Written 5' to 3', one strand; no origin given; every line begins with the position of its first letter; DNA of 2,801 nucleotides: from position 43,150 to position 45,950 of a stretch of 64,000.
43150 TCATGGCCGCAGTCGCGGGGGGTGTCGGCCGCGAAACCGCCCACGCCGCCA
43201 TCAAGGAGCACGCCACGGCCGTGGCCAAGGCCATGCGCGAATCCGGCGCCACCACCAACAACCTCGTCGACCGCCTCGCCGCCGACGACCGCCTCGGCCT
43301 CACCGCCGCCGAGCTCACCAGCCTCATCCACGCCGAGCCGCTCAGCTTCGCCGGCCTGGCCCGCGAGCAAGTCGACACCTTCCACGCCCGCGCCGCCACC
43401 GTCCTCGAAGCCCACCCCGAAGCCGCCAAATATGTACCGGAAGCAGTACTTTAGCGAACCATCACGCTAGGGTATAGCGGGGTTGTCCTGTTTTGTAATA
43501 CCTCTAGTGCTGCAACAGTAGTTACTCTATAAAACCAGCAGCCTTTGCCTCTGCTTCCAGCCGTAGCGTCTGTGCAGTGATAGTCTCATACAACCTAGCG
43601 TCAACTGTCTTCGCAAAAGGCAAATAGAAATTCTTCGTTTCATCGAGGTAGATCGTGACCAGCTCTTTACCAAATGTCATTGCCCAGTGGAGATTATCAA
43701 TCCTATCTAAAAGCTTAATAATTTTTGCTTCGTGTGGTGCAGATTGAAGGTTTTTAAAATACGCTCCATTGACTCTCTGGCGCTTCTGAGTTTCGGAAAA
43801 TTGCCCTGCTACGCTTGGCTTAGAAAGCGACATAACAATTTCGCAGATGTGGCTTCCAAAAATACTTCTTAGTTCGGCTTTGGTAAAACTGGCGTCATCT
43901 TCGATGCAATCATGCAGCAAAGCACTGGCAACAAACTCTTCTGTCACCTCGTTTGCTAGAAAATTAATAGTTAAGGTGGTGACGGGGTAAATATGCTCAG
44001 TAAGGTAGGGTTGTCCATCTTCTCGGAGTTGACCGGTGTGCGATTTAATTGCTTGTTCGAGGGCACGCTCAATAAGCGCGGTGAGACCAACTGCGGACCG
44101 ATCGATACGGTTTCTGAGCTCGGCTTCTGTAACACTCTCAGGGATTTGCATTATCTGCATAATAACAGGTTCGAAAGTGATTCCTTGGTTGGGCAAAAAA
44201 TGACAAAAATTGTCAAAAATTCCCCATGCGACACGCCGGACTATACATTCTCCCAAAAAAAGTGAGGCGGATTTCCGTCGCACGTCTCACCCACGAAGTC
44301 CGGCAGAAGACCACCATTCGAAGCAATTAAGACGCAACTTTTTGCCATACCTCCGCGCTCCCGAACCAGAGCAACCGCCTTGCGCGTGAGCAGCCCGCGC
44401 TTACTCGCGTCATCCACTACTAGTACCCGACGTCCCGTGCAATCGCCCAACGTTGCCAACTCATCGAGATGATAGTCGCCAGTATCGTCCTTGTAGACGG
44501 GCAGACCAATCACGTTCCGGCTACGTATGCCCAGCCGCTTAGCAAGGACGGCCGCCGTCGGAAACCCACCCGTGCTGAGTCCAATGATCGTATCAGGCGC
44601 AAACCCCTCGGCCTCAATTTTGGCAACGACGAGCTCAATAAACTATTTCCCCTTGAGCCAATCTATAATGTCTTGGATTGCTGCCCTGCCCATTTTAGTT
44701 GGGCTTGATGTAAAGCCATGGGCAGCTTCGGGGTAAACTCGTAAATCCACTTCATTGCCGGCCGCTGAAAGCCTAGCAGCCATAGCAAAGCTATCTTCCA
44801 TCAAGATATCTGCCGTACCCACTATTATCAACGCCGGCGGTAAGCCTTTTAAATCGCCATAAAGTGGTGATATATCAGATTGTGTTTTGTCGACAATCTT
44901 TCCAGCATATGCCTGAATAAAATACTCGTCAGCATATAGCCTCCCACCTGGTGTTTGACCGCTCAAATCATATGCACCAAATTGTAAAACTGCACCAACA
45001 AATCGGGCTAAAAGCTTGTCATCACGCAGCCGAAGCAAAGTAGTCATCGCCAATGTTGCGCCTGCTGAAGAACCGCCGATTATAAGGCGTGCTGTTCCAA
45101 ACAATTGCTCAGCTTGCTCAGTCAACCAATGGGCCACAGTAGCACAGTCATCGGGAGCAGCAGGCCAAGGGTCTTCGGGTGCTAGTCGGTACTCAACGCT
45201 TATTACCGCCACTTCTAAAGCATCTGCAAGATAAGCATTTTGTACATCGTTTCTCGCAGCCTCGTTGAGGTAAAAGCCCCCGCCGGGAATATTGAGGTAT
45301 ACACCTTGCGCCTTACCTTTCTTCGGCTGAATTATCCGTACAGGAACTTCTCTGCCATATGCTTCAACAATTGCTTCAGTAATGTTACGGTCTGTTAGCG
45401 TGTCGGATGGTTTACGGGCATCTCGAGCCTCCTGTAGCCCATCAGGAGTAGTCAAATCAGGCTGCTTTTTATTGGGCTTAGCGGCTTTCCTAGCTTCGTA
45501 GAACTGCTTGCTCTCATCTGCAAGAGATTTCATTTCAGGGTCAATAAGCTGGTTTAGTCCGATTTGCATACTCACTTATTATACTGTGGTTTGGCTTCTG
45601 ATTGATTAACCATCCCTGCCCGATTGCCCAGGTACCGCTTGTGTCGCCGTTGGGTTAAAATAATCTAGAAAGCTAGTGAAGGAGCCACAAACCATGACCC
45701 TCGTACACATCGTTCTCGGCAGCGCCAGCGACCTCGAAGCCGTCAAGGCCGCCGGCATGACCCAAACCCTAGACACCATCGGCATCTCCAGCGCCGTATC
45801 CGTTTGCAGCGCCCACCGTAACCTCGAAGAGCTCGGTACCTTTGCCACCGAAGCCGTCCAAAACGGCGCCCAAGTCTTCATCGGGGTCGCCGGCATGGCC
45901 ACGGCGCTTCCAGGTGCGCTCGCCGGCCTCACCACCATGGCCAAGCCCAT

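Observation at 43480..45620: Low-GC (~45%) island inserted in the purine-biosynthesis locus encoding a standalone (p)ppGpp hydrolase and a Gpt-like PRTase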

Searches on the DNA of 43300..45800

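Call 69: search_rna_families(source=window, start=43300, end=45800, threshold=evalue, max_evalue=1)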
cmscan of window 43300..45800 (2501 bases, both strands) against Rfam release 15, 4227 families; matches with E-value up to 1: 0.
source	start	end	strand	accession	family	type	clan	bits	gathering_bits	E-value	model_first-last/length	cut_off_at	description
